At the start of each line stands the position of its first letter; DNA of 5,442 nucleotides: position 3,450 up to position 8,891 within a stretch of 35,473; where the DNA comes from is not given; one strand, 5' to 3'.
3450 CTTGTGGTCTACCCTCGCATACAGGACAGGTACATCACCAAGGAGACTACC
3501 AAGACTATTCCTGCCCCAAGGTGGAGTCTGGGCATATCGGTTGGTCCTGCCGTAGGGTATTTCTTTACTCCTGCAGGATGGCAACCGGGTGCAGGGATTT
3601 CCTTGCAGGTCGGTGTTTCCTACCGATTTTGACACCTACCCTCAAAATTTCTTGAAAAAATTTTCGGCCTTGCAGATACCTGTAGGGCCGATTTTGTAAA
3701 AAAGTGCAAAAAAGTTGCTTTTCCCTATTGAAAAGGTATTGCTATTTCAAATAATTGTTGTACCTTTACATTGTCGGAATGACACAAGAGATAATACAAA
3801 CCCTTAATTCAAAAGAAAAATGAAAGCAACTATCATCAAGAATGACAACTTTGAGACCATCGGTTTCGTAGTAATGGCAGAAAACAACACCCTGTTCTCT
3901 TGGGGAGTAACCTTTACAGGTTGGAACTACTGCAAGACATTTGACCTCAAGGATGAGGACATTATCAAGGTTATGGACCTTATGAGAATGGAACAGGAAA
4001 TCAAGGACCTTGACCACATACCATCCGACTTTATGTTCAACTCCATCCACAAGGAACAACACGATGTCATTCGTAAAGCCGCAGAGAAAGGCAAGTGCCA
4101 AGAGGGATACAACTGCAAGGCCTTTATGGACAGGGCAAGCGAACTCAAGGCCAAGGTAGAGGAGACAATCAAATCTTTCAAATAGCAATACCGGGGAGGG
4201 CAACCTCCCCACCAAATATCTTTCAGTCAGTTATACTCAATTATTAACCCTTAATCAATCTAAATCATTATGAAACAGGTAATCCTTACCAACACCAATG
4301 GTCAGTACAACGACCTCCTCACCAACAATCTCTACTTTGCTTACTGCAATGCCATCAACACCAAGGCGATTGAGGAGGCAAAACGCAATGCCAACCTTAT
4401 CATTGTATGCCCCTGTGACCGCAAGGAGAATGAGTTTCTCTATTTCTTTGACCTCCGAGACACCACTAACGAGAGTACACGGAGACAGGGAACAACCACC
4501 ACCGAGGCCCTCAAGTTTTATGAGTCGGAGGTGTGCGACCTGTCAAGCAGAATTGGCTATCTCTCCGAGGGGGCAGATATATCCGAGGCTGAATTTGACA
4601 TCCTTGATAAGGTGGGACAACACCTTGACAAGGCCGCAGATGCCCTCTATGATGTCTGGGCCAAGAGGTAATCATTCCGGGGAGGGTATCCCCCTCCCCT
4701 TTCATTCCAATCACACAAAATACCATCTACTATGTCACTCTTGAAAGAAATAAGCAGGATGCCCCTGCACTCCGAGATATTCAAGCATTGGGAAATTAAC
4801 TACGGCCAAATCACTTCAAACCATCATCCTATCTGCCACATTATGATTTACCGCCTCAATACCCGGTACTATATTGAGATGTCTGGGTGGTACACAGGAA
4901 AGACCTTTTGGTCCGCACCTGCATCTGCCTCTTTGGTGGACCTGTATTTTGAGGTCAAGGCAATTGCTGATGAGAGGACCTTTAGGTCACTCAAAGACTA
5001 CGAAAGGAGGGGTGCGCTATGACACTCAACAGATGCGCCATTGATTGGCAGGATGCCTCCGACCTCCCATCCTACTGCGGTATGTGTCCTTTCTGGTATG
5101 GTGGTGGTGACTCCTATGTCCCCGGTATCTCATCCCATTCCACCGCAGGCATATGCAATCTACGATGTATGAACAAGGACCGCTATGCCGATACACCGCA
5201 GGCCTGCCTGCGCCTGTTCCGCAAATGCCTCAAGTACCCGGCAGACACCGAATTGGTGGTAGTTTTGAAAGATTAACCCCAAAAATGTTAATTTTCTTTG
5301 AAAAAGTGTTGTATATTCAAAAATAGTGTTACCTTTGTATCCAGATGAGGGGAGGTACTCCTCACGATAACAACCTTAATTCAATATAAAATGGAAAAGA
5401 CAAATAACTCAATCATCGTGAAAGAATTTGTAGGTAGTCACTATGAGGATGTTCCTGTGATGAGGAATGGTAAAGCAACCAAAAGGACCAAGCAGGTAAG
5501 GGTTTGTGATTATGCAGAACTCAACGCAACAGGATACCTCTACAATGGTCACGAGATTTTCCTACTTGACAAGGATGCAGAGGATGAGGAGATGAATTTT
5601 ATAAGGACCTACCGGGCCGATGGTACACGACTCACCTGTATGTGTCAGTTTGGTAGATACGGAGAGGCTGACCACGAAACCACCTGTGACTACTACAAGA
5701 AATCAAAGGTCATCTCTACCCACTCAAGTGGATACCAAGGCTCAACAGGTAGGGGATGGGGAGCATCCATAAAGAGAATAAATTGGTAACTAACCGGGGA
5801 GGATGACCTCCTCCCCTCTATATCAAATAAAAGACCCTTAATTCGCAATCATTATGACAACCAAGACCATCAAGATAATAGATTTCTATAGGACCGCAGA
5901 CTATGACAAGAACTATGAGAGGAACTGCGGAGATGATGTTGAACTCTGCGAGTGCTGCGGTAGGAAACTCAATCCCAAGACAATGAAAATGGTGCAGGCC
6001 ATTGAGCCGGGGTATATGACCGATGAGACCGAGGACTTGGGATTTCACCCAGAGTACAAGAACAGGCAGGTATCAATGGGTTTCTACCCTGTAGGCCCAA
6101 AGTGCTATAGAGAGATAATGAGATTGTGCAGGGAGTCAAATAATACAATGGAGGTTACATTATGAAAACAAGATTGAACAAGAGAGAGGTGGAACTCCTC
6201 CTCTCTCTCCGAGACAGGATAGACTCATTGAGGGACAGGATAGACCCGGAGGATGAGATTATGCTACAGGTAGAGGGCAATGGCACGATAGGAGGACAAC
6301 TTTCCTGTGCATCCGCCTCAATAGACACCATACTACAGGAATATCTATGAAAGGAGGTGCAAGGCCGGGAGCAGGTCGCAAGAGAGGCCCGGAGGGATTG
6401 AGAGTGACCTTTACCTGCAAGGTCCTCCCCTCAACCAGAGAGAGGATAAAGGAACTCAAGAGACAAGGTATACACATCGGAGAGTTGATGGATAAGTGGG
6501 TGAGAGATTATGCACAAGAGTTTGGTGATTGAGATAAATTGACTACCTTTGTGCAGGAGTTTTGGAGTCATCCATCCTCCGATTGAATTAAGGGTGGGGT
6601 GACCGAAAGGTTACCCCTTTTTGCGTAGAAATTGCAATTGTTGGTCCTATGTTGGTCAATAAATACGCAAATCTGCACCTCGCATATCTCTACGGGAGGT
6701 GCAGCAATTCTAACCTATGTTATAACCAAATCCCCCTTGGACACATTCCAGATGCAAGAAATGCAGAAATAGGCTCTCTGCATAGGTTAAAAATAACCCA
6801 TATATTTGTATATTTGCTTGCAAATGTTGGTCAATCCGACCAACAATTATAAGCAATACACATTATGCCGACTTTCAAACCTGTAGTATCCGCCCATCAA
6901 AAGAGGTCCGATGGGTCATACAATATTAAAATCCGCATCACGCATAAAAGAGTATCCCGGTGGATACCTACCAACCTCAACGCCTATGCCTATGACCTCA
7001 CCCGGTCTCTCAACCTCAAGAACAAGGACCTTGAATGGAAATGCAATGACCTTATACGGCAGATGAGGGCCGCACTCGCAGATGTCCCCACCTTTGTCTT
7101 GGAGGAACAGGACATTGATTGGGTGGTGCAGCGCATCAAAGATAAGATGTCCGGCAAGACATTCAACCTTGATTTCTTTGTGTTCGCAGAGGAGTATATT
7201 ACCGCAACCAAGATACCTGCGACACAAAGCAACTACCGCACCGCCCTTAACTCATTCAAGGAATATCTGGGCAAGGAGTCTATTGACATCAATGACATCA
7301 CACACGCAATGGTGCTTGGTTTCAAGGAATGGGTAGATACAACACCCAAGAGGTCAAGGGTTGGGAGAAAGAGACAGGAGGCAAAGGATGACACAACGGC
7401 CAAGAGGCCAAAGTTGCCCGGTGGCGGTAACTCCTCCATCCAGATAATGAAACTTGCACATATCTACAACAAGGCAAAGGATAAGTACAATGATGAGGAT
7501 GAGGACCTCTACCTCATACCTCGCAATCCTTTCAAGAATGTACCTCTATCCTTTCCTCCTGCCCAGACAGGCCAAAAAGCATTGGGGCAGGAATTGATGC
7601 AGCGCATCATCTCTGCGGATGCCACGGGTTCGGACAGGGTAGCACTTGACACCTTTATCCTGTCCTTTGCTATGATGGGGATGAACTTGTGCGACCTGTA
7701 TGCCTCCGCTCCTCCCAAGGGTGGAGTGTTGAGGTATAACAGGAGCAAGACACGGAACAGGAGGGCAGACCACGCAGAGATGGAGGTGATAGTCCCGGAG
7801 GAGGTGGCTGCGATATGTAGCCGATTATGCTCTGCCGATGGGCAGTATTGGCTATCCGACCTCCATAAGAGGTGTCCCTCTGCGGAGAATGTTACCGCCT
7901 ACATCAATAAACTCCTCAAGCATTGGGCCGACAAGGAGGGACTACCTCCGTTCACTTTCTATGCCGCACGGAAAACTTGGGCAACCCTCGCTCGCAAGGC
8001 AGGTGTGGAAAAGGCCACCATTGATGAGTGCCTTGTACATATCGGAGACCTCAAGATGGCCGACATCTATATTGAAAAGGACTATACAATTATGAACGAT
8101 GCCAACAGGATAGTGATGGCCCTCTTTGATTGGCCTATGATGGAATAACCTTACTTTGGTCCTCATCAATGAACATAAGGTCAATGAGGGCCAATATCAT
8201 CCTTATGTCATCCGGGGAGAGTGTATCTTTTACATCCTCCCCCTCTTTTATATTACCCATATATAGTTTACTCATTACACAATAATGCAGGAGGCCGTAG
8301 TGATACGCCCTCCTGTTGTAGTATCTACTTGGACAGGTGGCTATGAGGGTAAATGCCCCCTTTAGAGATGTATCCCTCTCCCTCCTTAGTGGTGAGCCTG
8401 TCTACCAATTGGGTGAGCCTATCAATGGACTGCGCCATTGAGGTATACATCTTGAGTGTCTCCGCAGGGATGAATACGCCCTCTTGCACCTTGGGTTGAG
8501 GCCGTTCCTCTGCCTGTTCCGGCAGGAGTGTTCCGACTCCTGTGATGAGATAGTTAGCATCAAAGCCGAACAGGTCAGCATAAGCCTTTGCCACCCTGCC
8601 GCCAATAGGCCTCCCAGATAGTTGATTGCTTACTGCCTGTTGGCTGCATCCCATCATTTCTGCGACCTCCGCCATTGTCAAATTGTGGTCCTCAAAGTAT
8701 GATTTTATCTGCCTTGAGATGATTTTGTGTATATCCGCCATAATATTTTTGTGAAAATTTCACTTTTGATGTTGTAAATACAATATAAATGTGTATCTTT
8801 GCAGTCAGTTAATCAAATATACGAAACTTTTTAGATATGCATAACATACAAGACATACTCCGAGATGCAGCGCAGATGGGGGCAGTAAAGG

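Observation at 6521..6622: Candidate phage sRNA whose single-stranded segment is antisense to a leader motif upstream of about 9 phage genes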

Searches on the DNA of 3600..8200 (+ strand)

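Call 7: search_dna_similar(query=window:3600-8200:+, collection=phages, mode=distant, max_rows=20)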
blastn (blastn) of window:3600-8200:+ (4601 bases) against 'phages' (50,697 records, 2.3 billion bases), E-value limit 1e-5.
No match.
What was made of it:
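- Tried and rejected: No match (call 7).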

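Call 44: search_rna_families(source=window, start=6450, end=6900, threshold=evalue, max_evalue=10)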
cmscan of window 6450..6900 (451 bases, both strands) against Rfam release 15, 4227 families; matches with E-value up to 10: 1.
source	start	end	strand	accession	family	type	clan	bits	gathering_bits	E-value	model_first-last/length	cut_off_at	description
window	6768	6864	-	RF02629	RmaA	Gene; sRNA;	-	15.4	57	5.2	1-113/113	no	Regulator of motility and amylovoran A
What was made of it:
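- On C4 antisense RNA (P1/P7) and other curated phage RNA families in Rfam: The only hit at E <= 10 in 6450-6900 is a chance-level one on the other strand (RmaA, E = 5.2; call 44).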

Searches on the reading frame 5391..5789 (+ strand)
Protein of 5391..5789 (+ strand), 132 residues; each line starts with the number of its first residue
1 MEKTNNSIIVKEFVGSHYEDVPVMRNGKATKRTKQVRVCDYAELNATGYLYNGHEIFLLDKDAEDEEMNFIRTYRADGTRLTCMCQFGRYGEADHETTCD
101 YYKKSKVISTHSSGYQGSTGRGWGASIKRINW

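Call 28: search_protein_families(library=pfam, proteins=[window:5391-5789:+], max_evalue=0.01)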
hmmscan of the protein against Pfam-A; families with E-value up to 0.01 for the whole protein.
window:5391-5789:+ (132 aa): 1 family
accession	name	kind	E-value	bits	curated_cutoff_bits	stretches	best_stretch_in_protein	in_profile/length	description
PF21195.4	EGF_C8A_B_C6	-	0.0066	16.8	27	0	78-93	11-26/29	Complement components C8A/B/C6, EGF-like domain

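Call 29: search_protein_families(library=phrogs, proteins=[window:5391-5789:+], max_evalue=0.001)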
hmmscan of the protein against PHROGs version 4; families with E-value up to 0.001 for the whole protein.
window:5391-5789:+ (132 aa): 0 families

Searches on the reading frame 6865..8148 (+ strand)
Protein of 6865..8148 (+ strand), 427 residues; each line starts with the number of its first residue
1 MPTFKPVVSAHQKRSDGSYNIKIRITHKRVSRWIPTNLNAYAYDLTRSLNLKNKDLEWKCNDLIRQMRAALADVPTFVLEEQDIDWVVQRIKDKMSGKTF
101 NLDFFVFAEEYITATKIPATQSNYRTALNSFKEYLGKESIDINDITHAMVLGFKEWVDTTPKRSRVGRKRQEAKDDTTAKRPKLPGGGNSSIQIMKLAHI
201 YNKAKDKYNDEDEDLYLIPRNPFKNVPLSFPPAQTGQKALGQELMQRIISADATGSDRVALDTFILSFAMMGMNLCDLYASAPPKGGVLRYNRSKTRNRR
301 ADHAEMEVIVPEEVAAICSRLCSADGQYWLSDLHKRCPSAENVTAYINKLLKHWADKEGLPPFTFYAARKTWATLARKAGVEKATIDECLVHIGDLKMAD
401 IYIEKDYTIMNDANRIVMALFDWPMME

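Call 11: find_related_loci(query=window:6865-8145:+, collection=viral_contigs, flank=10000)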
Query window:6865-8145:+ (427 aa) in viral_contigs; peptide patterns used: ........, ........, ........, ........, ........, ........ (x = any residue, [..] = any of these).
3 stretches matched a pattern; 2 encode a relative of the query (tblastn E <= 1e-3); 2 distinct loci.
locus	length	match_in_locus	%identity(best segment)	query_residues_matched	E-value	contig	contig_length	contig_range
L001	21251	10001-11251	44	1-423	1e-115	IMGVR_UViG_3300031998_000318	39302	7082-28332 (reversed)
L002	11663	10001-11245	45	1-423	3e-111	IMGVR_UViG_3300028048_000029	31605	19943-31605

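Call 22: find_related_loci(query=A1, collection=viral_contigs, flank=10000)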
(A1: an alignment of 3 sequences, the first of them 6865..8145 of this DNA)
Query A1 (427 aa) in viral_contigs; peptide patterns used: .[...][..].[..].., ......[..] (x = any residue, [..] = any of these).
251 stretches matched a pattern; 8 encode a relative of the query (tblastn E <= 1e-3); 8 distinct loci.
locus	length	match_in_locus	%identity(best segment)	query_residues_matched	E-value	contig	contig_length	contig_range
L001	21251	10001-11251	44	1-423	5e-115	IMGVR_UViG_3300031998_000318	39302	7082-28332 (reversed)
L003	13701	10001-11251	45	1-424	2e-114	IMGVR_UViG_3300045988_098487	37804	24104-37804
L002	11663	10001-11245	45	1-423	1e-110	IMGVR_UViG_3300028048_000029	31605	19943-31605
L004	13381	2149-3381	45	1-424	2e-106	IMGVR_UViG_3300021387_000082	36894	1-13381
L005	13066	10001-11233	45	1-424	3e-106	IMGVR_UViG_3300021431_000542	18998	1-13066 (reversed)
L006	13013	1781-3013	45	1-424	1e-105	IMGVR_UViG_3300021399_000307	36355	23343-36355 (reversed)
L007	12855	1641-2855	43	1-423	6e-97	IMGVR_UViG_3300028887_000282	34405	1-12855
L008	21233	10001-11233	45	1-424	5e-106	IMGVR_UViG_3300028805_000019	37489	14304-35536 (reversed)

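Call 23: find_related_loci(query=A1, collection=genome_contigs, flank=10000)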
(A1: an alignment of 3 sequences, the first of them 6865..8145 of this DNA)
Query A1 (427 aa) in genome_contigs; peptide patterns used: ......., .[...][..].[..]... (x = any residue, [..] = any of these).
280 stretches matched a pattern; 2 encode a relative of the query (tblastn E <= 1e-3); 2 distinct loci.
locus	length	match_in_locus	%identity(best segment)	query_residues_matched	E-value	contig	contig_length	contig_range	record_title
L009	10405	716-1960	45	1-423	1e-111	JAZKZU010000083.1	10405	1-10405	MAG: Eubacteriales bacterium isolate T1900045085_TC20190079.MAGScoT_cleanbin_000005 SGB_4677_k141_1819331, whole genome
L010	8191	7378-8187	31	1-300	1e-35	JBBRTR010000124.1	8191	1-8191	MAG: Bacteroidales bacterium isolate La2_metabat2.264 La2_metabat2.264_K_3387252L8191_cov_62.0000, whole genome shotgun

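Call 32: find_related_loci(query=A1, collection=metagenome_contigs, flank=10000)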
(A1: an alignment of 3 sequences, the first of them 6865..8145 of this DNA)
Query A1 (427 aa) in metagenome_contigs; peptide patterns used: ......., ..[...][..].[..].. (x = any residue, [..] = any of these).
532 stretches matched a pattern; 29 encode a relative of the query (tblastn E <= 1e-3); 29 distinct loci.
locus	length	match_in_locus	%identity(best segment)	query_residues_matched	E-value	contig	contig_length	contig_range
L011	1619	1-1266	100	6-427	0e+0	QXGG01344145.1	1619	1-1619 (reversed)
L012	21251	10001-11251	44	1-423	1e-114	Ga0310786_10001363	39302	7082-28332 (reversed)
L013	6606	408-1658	44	1-423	1e-113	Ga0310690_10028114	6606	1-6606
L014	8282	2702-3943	46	1-423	2e-112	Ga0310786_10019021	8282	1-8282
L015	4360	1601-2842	46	1-423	2e-113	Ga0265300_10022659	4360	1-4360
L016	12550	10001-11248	45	1-423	2e-116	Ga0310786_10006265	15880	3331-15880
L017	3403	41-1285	46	1-423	1e-113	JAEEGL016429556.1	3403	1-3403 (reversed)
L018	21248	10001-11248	45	1-423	8e-111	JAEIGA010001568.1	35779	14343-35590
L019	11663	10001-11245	45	1-423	2e-110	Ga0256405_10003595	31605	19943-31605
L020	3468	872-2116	43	1-423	2e-111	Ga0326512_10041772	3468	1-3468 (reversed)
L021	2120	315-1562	44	1-423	7e-115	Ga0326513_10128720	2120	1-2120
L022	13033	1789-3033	45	1-423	2e-108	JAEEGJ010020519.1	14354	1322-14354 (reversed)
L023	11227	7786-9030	44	1-423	1e-107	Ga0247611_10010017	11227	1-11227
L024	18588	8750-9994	44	1-423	2e-107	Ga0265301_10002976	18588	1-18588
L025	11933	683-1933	42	1-424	7e-106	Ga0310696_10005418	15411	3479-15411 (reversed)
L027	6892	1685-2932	44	1-423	4e-104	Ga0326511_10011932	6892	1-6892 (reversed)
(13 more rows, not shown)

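Call 40: search_protein_families(library=pfam, proteins=[L009:3602-4285:+, L009:4302-4883:+, L009:2126-2731:-, L009:3313-3501:+, L024:6899-7183:+, L024:7250-7606:+, L001:13014-13184:+, L001:14235-14717:+, L001:16838-17260:+, L001:18811-19560:+], max_evalue=0.01)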
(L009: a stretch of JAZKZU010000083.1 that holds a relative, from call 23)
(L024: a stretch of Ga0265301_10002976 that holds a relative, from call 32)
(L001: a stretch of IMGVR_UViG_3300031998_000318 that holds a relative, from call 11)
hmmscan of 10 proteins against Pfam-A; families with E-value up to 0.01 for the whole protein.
L009:3602-4285:+ (228 aa): 1 family
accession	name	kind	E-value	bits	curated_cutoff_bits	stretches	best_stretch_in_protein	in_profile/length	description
PF04404.17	ERF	-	5e-18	66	25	1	3-151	1-138/153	ERF superfamily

L009:4302-4883:+ (194 aa): 2 families
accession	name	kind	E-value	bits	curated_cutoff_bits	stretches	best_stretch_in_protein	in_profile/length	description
PF23984.1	DUF7307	-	2e-05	25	27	1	66-129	7-71/129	Pam3 gp33-like protein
PF05565.16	Sipho_Gp157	-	4.2e-05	24.1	28.6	1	10-124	2-110/162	Siphovirus Gp157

L009:2126-2731:- (202 aa): 2 families
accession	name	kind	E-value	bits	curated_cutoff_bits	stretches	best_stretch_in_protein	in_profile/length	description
PF00717.28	Peptidase_S24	-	1.9e-14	53.8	23.3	1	77-186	1-105/116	Peptidase S24-like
PF01381.28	HTH_3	-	7.8e-06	26.3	23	1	14-61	4-49/55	Helix-turn-helix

L009:3313-3501:+ (63 aa): 0 families

L024:6899-7183:+ (95 aa): 0 families

L024:7250-7606:+ (119 aa): 0 families

L001:13014-13184:+ (57 aa): 1 family
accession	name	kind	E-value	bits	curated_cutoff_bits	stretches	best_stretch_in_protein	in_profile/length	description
PF13886.12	TM7S3_TM198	-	0.0083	16.3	29.2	1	10-48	3-42/199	TM7S3/TM198-like domain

L001:14235-14717:+ (161 aa): 3 families
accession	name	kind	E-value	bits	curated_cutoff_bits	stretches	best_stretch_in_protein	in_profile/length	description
PF05565.16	Sipho_Gp157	-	2.7e-28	99.4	28.6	1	4-161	1-162/162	Siphovirus Gp157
PF07352.17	Phage_Mu_Gam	-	0.0018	18.7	28.3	1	54-156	35-143/149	Bacteriophage Mu Gam like protein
PF23984.1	DUF7307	-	0.004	17.5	27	0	59-121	9-73/129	Pam3 gp33-like protein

L001:16838-17260:+ (141 aa): 1 family
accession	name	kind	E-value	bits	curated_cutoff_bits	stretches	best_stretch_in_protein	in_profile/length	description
PF00436.31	SSB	-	1.2e-29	102.8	26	1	1-99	1-104/104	Single-strand binding protein family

L001:18811-19560:+ (250 aa): 0 families

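Call 47: find_encoding_contigs(protein=window:6865-8148:+, flank=3000, max_places=6)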
Protein window:6865-8148:+ (427 aa): 24 contigs read that carry it; 6 places shown.
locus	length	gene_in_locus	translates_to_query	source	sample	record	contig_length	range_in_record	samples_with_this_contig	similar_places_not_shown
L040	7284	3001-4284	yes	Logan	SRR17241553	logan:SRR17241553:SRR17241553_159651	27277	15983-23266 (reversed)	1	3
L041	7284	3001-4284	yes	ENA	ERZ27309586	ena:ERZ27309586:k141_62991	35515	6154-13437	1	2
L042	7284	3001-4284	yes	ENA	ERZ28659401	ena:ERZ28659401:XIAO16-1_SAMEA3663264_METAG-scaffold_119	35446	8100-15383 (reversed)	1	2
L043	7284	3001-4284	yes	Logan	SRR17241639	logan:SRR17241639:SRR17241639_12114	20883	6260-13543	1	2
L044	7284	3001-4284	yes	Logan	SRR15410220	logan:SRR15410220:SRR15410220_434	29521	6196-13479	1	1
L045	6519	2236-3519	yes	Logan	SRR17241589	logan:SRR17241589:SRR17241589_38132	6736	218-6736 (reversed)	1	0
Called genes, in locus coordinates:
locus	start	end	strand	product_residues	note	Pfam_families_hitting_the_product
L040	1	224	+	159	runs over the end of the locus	-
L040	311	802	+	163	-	-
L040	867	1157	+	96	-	-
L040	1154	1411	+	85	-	-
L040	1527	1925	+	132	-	-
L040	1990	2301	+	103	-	-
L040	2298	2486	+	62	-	-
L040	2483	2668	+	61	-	-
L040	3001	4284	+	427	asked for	PF13102:Phage_int_SAM_5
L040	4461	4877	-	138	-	PF01381:HTH_3 (weak)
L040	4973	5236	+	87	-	-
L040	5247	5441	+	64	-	-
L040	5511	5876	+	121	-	-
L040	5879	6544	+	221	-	PF04404:ERF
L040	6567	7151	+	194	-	PF05565:Sipho_Gp157 (weak)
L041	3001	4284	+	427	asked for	PF13102:Phage_int_SAM_5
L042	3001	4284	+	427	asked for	PF13102:Phage_int_SAM_5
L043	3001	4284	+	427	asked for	PF13102:Phage_int_SAM_5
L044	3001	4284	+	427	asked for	PF13102:Phage_int_SAM_5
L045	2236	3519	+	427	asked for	PF13102:Phage_int_SAM_5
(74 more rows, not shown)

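Call 62: search_dna_similar(query=window:6865-8145:+, collection=phages, mode=protein, max_rows=12)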
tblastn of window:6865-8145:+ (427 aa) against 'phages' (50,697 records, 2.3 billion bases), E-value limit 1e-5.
Records with a match: 16; places in all: 16; records where one place covers at least 80% of the query: 12.
Best place of each record, by identity: <60% 16.
By first word of the organism name: Bacteriophage 10; Bacteroides 5; Dulem 1.
By host as written in the record: - 10; Bacteroides salyersiae BG8 2; Bacteroides caecimuris 1; Bacteroides koreensis HM3 1; Eulemur fulvus collaris 1; Bacteroides fragilis BL19 1.
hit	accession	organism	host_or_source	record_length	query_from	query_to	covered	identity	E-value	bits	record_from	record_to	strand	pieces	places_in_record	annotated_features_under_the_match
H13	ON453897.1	Bacteroides phage Versailles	Bacteroides caecimuris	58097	1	418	98%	35.0%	1e-65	233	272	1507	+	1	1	integrase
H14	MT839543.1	Bacteriophage sp.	human fecal samples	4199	1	421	99%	30.6%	3e-42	164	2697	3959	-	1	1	record has no annotation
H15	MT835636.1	Bacteriophage sp.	human fecal samples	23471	14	418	95%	31.8%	8e-56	204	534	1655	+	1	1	record has no annotation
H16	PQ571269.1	Bacteroides phage BKO1-TP3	Bacteroides koreensis HM3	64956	1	408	96%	23.1%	1e-16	88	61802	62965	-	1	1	integrase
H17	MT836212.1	Bacteriophage sp.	human fecal samples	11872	1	418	98%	22.5%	2e-7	59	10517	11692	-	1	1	record has no annotation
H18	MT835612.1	Bacteriophage sp.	human fecal samples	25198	1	420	98%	22.2%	2e-14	81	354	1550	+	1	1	record has no annotation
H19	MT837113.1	Bacteriophage sp.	human fecal samples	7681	1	377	88%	24.0%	1e-19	97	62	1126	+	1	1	record has no annotation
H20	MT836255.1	Bacteriophage sp.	human fecal samples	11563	79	421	80%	25.6%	7e-17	89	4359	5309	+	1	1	record has no annotation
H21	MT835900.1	Bacteriophage sp.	human fecal samples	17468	1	377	88%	23.0%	2e-15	84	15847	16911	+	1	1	record has no annotation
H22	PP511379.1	Dulem virus 40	Eulemur fulvus collaris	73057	1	381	89%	22.6%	2e-6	57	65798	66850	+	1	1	integrase | hypothetical protein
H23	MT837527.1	Bacteriophage sp.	human fecal samples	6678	55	414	84%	23.8%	8e-13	76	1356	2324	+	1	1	record has no annotation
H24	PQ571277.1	Bacteroides phage BS-TP4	Bacteroides salyersiae BG8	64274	1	377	88%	21.8%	2e-15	85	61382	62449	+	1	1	integrase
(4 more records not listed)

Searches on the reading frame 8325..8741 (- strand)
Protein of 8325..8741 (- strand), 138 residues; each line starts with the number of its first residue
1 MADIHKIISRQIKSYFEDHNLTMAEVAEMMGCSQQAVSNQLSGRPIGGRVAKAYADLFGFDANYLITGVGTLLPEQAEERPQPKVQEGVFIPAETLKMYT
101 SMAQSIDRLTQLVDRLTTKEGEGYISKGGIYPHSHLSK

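Call 28: search_protein_families(library=pfam, proteins=[window:8325-8741:-], max_evalue=0.01)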
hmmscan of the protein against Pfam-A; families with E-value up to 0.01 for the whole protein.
window:8325-8741:- (138 aa): 8 families
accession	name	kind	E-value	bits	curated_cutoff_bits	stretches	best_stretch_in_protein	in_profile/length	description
PF01381.28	HTH_3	-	5.1e-07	30.1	23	1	12-65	1-55/55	Helix-turn-helix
PF04545.22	Sigma70_r4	-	0.00041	20.3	24.1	1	14-39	15-39/50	Sigma-70, region 4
PF13560.12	HTH_31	-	0.00043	21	27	1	12-62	6-58/64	Helix-turn-helix domain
PF04814.19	HNF-1_N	-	0.0011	19.9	29.7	1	5-41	119-155/175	Hepatocyte nuclear factor 1 (HNF-1), N terminus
PF17762.8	HTH_ParB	-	0.0019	18.8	22.6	1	11-41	11-41/102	ParB HTH domain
PF12844.13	HTH_19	-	0.0025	18.1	30.2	1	17-70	9-63/64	Helix-turn-helix domain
PF08281.18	Sigma70_r4_2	-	0.0033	17.5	25.7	0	19-42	25-48/54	Sigma-70, region 4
PF13744.12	HTH_37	-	0.01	16.1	27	0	8-43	19-54/80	Helix-turn-helix domain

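Call 29: search_protein_families(library=phrogs, proteins=[window:8325-8741:-], max_evalue=0.001)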
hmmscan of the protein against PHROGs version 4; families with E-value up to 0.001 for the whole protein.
window:8325-8741:- (138 aa): 11 families
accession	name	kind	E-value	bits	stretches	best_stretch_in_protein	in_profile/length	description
phrog_8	-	transcription regulation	4.4e-11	43.8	1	7-89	162-235/346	transcriptional regulator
phrog_4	-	transcription regulation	1.8e-08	34.8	1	7-92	136-215/400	transcriptional repressor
phrog_2439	-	transcription regulation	2.5e-07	30.9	1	3-80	3-81/367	transcriptional regulator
phrog_2328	-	transcription regulation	1.7e-06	28.8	1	12-75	20-86/128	transcriptional repressor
phrog_1373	-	transcription regulation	4.2e-06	27.8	1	8-67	64-124/166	transcriptional regulator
phrog_3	-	transcription regulation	4.9e-06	27.6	1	5-91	86-170/430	transcriptional repressor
phrog_4779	-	transcription regulation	7.7e-05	24.1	1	10-55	5-50/98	transcriptional regulator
phrog_2967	-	transcription regulation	8.4e-05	23.2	1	4-71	7-75/225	transcriptional regulator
phrog_1468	-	transcription regulation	0.0001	22.9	1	5-59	5-59/67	transcriptional repressor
phrog_6223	-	transcription regulation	0.00044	21.3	0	12-43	11-40/73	transcriptional repressor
phrog_4583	-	transcription regulation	0.00055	20.9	1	3-46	6-50/81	transcriptional repressor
